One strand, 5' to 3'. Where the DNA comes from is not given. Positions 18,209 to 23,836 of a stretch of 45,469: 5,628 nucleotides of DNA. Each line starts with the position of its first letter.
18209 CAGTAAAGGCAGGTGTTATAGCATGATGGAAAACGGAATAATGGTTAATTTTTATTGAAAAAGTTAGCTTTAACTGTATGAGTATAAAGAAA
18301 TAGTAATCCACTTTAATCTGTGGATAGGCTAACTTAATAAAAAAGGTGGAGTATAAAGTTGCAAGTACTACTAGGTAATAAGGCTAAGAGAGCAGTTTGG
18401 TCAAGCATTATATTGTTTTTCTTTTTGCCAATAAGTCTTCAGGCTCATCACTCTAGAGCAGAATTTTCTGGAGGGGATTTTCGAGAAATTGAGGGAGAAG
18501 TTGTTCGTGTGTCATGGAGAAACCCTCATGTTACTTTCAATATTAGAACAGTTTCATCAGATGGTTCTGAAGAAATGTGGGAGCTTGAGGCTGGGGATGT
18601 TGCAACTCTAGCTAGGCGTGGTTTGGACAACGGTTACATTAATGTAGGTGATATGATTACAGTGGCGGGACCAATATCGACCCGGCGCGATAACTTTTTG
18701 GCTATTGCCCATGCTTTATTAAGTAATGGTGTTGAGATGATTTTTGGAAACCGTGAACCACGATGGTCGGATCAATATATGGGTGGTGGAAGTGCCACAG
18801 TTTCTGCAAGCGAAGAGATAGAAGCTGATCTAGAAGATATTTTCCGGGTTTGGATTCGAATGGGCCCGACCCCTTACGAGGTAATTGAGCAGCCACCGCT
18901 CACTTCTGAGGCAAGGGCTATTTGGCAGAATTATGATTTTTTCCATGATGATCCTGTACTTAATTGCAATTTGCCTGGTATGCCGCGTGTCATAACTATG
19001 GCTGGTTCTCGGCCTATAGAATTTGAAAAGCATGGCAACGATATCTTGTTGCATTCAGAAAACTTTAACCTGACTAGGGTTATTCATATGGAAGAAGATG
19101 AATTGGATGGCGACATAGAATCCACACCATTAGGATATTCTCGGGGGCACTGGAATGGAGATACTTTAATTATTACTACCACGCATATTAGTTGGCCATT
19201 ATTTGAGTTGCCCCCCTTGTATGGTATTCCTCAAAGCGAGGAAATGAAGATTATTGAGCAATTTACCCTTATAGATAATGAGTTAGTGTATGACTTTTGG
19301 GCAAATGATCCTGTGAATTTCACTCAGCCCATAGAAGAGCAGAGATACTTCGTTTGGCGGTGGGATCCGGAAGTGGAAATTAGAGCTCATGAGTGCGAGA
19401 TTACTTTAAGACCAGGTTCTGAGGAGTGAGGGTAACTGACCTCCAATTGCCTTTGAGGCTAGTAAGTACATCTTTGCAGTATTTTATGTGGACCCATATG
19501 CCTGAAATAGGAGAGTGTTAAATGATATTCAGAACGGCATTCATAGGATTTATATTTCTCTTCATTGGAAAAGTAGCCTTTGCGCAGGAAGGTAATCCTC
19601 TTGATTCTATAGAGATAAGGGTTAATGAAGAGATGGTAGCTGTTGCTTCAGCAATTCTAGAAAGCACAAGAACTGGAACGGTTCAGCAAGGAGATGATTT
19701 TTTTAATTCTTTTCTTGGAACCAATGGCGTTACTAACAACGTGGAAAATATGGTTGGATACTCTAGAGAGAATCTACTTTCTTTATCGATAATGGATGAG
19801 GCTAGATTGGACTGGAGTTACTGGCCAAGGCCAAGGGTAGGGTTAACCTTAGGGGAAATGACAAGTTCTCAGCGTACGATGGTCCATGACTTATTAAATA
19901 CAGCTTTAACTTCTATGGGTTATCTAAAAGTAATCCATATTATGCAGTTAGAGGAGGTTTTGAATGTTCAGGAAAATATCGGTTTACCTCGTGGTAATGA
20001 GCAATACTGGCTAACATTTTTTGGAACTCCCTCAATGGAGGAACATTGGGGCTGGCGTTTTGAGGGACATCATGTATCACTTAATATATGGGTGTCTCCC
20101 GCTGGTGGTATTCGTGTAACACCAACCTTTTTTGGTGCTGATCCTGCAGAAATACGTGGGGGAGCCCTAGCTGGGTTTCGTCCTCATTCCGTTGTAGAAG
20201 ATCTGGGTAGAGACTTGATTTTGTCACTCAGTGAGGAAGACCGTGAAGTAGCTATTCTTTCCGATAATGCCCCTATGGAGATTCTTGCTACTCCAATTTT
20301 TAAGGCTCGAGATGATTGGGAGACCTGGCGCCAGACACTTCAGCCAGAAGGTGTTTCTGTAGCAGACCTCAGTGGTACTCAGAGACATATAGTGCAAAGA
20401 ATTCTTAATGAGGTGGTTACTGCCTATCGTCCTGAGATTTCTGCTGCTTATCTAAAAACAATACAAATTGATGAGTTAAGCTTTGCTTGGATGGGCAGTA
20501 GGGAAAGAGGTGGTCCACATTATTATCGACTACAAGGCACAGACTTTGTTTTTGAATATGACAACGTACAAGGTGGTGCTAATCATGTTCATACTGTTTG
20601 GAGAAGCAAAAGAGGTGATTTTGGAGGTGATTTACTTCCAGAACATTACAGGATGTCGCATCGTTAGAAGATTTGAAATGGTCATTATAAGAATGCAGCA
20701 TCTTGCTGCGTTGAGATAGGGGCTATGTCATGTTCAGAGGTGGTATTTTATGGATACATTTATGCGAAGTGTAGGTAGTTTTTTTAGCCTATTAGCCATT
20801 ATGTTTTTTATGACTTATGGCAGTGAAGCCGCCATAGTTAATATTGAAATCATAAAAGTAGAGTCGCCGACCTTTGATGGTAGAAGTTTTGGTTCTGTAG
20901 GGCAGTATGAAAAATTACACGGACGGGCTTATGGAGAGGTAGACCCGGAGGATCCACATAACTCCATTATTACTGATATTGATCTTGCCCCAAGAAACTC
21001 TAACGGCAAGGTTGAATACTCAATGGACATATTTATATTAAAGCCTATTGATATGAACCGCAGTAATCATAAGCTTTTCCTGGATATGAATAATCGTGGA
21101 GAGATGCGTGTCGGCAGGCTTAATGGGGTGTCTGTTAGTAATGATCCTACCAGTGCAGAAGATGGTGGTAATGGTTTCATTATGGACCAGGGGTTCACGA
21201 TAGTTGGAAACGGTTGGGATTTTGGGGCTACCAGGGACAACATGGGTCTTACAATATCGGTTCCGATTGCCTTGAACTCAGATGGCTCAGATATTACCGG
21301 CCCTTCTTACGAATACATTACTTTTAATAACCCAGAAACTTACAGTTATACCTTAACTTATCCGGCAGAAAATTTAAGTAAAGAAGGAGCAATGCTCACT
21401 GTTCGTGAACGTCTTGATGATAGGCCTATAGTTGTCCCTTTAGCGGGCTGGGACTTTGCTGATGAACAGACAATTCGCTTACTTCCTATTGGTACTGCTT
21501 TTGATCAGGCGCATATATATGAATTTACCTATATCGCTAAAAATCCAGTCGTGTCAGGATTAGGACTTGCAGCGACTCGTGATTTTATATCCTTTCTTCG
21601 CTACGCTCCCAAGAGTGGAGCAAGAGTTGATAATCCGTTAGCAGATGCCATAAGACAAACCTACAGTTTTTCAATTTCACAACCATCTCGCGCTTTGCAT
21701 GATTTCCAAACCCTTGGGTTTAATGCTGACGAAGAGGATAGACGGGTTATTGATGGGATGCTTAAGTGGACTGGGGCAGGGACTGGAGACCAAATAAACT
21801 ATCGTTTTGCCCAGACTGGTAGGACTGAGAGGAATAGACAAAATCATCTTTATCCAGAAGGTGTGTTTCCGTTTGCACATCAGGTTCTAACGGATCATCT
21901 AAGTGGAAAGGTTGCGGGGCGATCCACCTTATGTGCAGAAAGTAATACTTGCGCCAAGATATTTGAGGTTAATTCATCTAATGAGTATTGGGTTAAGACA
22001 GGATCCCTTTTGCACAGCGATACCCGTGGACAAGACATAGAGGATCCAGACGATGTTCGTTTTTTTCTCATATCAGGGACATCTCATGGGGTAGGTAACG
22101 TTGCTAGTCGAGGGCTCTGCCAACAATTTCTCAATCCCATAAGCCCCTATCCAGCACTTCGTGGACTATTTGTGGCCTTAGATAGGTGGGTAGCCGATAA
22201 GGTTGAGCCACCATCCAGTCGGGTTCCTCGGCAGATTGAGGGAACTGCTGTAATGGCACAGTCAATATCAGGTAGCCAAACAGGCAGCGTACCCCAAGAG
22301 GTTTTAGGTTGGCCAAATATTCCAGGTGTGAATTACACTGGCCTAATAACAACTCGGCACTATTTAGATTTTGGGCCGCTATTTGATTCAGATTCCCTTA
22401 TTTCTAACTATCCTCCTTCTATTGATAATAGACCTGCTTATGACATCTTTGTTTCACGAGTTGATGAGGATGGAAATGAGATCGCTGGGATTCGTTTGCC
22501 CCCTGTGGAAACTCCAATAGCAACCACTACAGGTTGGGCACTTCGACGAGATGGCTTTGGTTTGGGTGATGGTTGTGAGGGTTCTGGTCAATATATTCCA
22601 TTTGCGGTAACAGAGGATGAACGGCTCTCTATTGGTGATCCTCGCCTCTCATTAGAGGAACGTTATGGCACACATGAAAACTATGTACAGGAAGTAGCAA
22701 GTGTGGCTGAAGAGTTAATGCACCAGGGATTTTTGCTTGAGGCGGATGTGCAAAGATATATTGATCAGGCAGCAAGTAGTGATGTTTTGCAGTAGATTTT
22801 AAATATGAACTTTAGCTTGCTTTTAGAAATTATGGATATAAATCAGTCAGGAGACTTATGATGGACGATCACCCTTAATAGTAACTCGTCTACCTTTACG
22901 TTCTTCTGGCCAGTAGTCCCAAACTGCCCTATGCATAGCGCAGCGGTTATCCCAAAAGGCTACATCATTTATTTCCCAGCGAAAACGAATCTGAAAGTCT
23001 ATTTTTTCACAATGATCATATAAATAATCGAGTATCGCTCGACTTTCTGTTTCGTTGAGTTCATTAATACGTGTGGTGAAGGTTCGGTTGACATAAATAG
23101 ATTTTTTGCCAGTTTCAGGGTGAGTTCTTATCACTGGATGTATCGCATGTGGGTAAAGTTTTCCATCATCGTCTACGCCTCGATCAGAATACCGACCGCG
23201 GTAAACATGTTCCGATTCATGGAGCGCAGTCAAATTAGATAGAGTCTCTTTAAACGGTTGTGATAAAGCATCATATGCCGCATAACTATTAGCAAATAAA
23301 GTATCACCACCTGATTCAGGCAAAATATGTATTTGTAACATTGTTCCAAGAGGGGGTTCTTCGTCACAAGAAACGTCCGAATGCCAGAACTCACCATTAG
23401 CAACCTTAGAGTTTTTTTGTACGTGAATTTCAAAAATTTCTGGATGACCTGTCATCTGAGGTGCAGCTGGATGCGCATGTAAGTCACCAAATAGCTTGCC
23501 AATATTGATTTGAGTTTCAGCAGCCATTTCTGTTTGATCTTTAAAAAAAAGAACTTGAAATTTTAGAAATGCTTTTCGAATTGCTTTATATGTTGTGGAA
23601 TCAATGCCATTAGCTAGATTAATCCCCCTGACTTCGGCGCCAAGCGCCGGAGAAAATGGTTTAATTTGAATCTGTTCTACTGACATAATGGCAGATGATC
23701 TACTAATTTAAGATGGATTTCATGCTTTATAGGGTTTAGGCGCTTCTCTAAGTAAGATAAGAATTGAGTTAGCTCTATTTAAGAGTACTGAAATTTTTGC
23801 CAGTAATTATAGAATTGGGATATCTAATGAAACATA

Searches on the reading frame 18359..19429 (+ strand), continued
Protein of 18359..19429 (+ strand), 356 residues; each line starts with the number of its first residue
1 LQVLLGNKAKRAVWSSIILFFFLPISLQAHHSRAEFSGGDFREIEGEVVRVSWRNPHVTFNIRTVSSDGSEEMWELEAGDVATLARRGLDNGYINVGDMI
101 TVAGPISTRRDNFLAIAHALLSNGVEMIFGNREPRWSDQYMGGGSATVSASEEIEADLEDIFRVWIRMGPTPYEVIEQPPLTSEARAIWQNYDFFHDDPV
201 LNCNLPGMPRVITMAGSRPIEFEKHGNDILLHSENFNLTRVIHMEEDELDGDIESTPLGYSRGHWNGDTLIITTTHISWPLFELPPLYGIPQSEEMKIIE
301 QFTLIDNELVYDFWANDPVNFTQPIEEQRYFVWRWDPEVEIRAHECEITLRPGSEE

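Call 96: search_protein_families(library=ncbifam, proteins=[L093:7590-10049:+], max_evalue=0.001)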
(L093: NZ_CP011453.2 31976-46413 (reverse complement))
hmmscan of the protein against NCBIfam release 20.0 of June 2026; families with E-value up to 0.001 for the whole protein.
L093:7590-10049:+ (819 aa): 28 families (the best 25 are shown)
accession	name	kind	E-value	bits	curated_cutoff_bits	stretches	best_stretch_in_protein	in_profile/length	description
TIGR01783.1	TonB-siderophor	subfamily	1.8e-51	175.5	223.5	2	490-819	350-649/649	TonB-dependent siderophore receptor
TIGR01785.1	TonB-hemin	subfamily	8.6e-38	130.2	316.85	2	497-796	362-663/677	TonB-dependent heme/hemoglobin receptor family protein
TIGR01779.1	TonB-B12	equivalog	3.9e-28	98.4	599.7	2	22-203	6-176/614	TonB-dependent vitamin B12 receptor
TIGR01786.1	TonB-hemlactrns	subfamily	8e-25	87.3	323.75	2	499-794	391-693/719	TonB-dependent hemoglobin/transferrin/lactoferrin family receptor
NF047944.1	FoxamRcptFoxA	equivalog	1.4e-23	83.1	1300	2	553-791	455-675/697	ferrioxamine B receptor FoxA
NF010010.0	PRK13483.1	equivalog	5.5e-23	80.8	927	2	22-190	9-172/660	ligand-gated channel protein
NF007465.0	PRK10044.1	equivalog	1.4e-20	73.1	803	2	55-227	67-235/726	ferrichrome porin FhuA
NF010651.0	PRK14050.1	equivalog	4.9e-20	71.2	884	2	61-195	73-200/730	TonB-dependent siderophore receptor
NF010650.0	PRK14049.1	equivalog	1.1e-16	60.2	904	2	64-207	79-214/729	ferrioxamine B receptor precursor protein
NF010038.0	PRK13513.1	equivalog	1.3e-16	60.3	942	1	27-187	12-171/659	ligand-gated channel protein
NF007926.1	PRK10641.1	equivalog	7.5e-15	54.5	836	2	39-224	21-191/617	TonB-dependent vitamin B12 receptor BtuB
NF010011.0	PRK13484.1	equivalog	1.4e-14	53.3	1197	1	49-184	29-162/682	IreA family TonB-dependent siderophore receptor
NF007349.0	PRK09840.1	equivalog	2.7e-14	52.1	686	1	12-220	11-214/760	catecholate siderophore receptor Fiu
NF041535.1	TonB_rec_PqqU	equivalog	3.8e-14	51.9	1200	1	512-807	383-663/676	TonB-dependent receptor PqqU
NF007478.2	PRK10064.1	equivalog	4.1e-14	51.8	745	1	48-192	28-169/663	catecholate siderophore receptor CirA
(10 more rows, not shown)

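Call 98: search_protein_families(library=pfam, proteins=[L006:13799-14575:-, L006:13040-13777:-, L093:10893-13472:+], max_evalue=0.01)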
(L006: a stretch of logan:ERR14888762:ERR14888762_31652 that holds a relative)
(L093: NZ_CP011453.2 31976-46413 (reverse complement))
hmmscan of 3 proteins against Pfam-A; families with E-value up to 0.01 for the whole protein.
L006:13799-14575:- (258 aa): 1 family
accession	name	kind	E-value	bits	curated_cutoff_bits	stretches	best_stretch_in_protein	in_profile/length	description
PF07588.17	DUF1554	-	6.5e-05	23.2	27.5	1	45-79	5-39/136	Protein of unknown function (DUF1554)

L006:13040-13777:- (245 aa): 2 families
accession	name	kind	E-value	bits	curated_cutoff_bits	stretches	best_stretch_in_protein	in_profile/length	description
PF07588.17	DUF1554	-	2.4e-05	24.6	27.5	1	53-87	5-39/136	Protein of unknown function (DUF1554)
PF06482.17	Endostatin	-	0.0071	16.5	29.4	0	53-96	11-53/170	Collagenase NC10 and Endostatin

L093:10893-13472:+ (859 aa): 2 families
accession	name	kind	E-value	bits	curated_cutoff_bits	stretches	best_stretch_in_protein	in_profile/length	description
PF24606.1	CEMIP_beta-hel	-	6.9e-86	287.8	27.3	1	264-469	1-209/212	CEMIP beta-helix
PF10162.14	G8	-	3e-30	105.1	22.9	1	57-172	2-124/124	G8 domain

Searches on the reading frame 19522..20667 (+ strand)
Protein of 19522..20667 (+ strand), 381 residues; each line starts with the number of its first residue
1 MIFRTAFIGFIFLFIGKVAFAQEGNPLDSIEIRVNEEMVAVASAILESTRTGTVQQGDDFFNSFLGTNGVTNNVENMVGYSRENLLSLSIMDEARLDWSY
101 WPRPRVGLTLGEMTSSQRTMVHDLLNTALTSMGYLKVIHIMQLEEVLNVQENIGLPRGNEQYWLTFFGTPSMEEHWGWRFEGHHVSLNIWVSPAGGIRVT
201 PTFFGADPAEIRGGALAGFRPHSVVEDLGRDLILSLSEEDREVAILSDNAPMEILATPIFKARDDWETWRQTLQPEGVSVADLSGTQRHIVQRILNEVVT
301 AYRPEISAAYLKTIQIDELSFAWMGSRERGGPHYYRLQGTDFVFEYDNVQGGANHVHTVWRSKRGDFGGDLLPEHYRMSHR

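Call 8: search_protein_families(library=pfam, proteins=[window:19522-20667:+], max_evalue=0.001)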
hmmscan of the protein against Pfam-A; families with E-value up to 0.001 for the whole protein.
window:19522-20667:+ (381 aa): 1 family
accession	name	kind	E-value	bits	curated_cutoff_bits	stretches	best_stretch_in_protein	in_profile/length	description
PF12006.13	DUF3500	-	8.4e-74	249.2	27.2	1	83-368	25-296/297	Protein of unknown function (DUF3500)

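Call 96: search_protein_families(library=ncbifam, proteins=[window:19522-20667:+], max_evalue=0.001)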
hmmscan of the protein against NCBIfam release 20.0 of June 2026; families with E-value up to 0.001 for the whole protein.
window:19522-20667:+ (381 aa): 0 families

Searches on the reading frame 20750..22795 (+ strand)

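Call 8: search_protein_families(library=pfam, proteins=[window:20750-22795:+], max_evalue=0.001)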
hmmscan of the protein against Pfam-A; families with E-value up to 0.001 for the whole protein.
window:20750-22795:+ (681 aa): 1 family
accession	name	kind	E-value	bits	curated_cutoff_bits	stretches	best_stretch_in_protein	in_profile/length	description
PF20091.5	Abhydrolase_10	-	4e-35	122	23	1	255-671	132-428/429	Alpha/beta hydrolase domain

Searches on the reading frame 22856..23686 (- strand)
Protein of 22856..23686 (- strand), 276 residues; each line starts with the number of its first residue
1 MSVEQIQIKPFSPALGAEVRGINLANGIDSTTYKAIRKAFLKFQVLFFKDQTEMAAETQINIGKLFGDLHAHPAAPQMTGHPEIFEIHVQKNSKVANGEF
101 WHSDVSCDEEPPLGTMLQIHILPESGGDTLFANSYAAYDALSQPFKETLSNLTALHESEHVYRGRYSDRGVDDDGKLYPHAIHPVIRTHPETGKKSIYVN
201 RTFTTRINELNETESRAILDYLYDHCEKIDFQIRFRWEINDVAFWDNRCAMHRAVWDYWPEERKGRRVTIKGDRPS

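Call 8: search_protein_families(library=pfam, proteins=[window:22856-23686:-], max_evalue=0.001)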
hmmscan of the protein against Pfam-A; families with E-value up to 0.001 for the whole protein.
window:22856-23686:- (276 aa): 2 families
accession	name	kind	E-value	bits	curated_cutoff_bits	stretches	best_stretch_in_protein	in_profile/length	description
PF02668.22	TauD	-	4.8e-67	227.1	27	1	7-269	1-267/267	Taurine catabolism dioxygenase TauD, TfdA family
PF12562.13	Pox_I6_C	-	0.00026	21.3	23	1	188-207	14-33/37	Poxvirus telomere-binding protein I6, C-terminal domain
